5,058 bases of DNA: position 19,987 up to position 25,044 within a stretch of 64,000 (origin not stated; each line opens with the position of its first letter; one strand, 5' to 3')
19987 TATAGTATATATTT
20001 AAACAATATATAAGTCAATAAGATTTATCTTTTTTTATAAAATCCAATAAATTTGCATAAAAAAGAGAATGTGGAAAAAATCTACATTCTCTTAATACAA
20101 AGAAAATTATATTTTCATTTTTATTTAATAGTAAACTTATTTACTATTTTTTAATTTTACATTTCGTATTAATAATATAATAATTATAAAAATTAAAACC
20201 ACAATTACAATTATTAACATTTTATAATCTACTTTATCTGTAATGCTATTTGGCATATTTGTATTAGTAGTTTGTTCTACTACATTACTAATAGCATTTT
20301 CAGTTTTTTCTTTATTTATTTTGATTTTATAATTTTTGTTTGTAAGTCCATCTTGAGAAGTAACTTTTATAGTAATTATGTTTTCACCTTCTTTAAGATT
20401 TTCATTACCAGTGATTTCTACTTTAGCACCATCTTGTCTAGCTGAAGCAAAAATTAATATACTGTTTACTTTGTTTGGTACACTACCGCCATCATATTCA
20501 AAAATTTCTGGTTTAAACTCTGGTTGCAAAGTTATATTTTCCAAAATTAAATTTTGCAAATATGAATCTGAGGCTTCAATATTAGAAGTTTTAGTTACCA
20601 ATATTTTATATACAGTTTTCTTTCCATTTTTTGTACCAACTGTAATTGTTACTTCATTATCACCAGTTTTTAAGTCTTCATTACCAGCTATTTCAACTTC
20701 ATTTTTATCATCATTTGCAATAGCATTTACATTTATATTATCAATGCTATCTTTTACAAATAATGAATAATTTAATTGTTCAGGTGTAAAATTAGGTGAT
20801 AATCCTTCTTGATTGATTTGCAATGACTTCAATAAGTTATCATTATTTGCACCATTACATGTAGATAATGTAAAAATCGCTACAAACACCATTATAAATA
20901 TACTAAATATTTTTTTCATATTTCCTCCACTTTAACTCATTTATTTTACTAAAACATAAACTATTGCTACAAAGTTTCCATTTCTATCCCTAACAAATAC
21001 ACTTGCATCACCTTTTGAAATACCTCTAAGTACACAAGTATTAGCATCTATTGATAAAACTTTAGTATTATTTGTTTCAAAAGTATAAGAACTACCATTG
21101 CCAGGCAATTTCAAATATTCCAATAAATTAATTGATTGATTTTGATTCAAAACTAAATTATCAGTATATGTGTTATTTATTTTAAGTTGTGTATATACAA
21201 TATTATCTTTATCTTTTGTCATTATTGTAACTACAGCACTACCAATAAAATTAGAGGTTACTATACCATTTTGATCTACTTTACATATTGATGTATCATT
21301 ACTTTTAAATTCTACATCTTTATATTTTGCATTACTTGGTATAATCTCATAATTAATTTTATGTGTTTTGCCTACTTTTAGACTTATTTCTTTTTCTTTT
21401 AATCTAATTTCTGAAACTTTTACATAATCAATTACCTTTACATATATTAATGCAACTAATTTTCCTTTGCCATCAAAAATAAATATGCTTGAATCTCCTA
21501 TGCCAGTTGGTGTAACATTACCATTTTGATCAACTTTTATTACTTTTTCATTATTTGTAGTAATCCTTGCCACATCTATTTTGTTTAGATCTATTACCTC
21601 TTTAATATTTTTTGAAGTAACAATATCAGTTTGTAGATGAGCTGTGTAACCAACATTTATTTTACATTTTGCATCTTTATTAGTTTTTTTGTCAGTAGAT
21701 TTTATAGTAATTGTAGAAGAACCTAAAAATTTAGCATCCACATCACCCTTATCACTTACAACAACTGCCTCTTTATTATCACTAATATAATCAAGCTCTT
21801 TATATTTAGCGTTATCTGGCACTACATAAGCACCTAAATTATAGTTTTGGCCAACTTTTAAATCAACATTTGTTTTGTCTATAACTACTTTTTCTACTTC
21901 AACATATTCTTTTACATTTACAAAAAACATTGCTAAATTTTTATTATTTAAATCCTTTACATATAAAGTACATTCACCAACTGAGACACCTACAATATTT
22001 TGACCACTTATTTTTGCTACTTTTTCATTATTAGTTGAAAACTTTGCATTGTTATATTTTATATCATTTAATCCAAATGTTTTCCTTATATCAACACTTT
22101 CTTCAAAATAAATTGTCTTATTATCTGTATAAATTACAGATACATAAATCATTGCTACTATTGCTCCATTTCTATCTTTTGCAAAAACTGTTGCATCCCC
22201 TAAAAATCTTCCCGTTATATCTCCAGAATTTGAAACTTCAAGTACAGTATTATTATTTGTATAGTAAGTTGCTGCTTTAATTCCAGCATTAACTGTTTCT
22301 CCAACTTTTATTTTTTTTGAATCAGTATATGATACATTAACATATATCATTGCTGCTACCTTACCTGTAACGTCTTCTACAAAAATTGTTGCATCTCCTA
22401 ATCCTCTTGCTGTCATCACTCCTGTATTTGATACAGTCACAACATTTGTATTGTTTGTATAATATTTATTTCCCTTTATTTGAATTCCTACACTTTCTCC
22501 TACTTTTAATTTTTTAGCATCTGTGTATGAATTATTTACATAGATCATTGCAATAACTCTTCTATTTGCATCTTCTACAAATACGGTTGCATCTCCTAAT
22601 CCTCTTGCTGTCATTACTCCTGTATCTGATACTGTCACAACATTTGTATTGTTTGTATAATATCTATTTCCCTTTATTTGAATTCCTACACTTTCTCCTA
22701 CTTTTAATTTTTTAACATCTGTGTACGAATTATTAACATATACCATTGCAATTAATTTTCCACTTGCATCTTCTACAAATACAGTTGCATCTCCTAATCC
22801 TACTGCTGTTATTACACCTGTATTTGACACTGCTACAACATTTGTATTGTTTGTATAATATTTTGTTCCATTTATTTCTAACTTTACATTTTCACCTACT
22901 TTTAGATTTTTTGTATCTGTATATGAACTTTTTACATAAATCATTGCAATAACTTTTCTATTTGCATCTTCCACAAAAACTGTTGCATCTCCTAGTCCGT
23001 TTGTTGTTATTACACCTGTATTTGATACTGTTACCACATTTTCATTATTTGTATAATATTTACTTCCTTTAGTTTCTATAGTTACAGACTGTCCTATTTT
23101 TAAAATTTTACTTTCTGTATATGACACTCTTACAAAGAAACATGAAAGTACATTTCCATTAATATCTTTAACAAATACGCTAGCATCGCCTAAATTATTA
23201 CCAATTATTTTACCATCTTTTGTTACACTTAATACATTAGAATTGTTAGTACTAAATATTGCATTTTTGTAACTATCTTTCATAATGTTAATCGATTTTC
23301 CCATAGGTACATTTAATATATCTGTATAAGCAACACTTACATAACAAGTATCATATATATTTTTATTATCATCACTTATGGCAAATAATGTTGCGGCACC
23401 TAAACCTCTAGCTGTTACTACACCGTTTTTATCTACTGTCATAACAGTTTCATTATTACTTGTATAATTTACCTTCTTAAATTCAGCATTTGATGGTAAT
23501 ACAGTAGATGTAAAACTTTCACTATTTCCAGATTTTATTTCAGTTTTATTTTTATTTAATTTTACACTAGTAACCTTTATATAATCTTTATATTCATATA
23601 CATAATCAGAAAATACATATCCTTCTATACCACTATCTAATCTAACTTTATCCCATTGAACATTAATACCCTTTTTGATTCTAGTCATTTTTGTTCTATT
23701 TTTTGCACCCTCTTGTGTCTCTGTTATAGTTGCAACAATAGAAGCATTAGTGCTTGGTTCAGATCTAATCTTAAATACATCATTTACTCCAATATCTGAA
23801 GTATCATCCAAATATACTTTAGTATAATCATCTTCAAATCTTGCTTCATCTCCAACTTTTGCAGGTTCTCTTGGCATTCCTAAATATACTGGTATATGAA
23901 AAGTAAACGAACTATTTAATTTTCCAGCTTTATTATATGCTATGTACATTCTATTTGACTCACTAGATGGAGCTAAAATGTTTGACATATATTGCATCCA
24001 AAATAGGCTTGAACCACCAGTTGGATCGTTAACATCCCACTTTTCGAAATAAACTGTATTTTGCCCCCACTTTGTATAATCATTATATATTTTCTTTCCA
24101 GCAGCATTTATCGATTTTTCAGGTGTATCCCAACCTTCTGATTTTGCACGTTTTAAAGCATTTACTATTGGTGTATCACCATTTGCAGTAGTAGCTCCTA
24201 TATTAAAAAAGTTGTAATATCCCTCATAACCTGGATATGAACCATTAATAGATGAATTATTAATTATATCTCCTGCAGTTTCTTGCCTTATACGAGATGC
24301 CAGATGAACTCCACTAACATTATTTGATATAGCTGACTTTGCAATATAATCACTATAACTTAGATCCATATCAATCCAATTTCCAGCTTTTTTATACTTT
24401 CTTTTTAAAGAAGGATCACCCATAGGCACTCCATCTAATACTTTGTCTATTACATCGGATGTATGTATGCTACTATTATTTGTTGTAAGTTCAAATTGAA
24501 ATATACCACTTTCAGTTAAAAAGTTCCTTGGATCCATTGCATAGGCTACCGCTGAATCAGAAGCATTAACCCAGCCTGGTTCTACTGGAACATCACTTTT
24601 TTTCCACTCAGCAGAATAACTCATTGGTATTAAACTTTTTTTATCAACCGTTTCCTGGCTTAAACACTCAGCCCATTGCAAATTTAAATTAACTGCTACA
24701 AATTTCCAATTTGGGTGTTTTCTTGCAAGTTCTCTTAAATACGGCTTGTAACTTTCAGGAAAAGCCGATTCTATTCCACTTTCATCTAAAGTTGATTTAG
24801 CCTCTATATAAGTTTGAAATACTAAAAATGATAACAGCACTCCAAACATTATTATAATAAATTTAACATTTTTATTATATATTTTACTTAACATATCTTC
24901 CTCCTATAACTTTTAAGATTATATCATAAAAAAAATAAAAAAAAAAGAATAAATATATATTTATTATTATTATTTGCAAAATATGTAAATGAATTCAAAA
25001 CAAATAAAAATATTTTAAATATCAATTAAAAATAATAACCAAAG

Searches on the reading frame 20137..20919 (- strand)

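Call 30: search_protein_families(library=pfam, proteins=[window:20137-20919:-], max_evalue=0.001)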
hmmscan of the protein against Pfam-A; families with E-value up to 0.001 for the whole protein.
window:20137-20919:- (260 aa): 2 families
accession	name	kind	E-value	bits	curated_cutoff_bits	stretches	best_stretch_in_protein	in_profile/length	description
PF12733.13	Cadherin-like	-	7.8e-23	81.2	24.2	2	126-203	1-88/89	Cadherin-like beta sandwich domain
PF06480.20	FtsH_ext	-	0.00095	19.8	25.5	1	5-131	4-98/103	FtsH Extracellular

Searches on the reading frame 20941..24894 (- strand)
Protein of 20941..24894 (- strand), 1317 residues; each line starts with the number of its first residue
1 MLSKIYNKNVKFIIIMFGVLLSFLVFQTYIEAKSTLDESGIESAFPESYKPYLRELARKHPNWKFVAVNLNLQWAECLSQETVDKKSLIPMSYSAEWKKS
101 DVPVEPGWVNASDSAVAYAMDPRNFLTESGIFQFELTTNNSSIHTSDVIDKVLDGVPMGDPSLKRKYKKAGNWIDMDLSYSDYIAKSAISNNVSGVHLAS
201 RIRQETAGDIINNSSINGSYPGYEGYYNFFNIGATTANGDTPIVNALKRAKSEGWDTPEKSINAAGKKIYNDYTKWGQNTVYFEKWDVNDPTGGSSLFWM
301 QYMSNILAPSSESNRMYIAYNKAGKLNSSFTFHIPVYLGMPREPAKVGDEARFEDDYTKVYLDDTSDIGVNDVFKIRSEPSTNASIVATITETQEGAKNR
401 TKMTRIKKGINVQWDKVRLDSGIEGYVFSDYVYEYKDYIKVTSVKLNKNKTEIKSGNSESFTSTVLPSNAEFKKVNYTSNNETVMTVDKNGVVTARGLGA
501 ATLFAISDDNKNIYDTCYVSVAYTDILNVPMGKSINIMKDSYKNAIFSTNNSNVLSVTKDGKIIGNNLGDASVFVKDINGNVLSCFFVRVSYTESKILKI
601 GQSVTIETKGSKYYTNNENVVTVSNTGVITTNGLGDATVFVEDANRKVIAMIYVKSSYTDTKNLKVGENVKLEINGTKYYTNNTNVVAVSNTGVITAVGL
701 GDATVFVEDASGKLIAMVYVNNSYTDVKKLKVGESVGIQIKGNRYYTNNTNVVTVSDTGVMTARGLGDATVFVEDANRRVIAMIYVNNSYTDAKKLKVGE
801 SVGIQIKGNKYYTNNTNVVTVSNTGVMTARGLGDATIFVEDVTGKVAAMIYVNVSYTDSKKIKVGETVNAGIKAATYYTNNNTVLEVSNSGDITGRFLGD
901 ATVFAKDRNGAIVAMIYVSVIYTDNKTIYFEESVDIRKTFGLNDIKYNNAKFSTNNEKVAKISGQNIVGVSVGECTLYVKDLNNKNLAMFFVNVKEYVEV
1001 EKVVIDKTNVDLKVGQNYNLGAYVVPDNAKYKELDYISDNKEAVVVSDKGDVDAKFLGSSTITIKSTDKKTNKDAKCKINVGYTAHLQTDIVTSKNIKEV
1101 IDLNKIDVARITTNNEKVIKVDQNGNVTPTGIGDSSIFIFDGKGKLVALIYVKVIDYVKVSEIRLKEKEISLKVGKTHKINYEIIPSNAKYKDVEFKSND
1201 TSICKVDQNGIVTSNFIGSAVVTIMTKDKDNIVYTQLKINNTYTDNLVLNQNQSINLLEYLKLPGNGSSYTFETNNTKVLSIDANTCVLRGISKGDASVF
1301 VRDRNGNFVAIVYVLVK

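Call 30: search_protein_families(library=pfam, proteins=[window:20941-24894:-], max_evalue=0.001)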
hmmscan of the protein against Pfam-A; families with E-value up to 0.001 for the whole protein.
window:20941-24894:- (1317 aa): 4 families
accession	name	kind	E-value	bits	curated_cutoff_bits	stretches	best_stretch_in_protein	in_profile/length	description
PF02368.24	Big_2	-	1.1e-47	160.4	22.8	3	441-514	2-76/79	Bacterial Ig-like domain (group 2)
PF15072.12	HROB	-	1.3e-05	25.5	30.8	0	828-867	14-53/85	Homologous recombination OB-fold protein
PF08239.17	SH3_3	-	0.00015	22.4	27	0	375-432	4-53/54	Bacterial SH3 domain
PF08709.17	Ins145_P3_rec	-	0.00032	20.4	23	0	595-646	3-41/213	Inositol 1,4,5-trisphosphate/ryanodine receptor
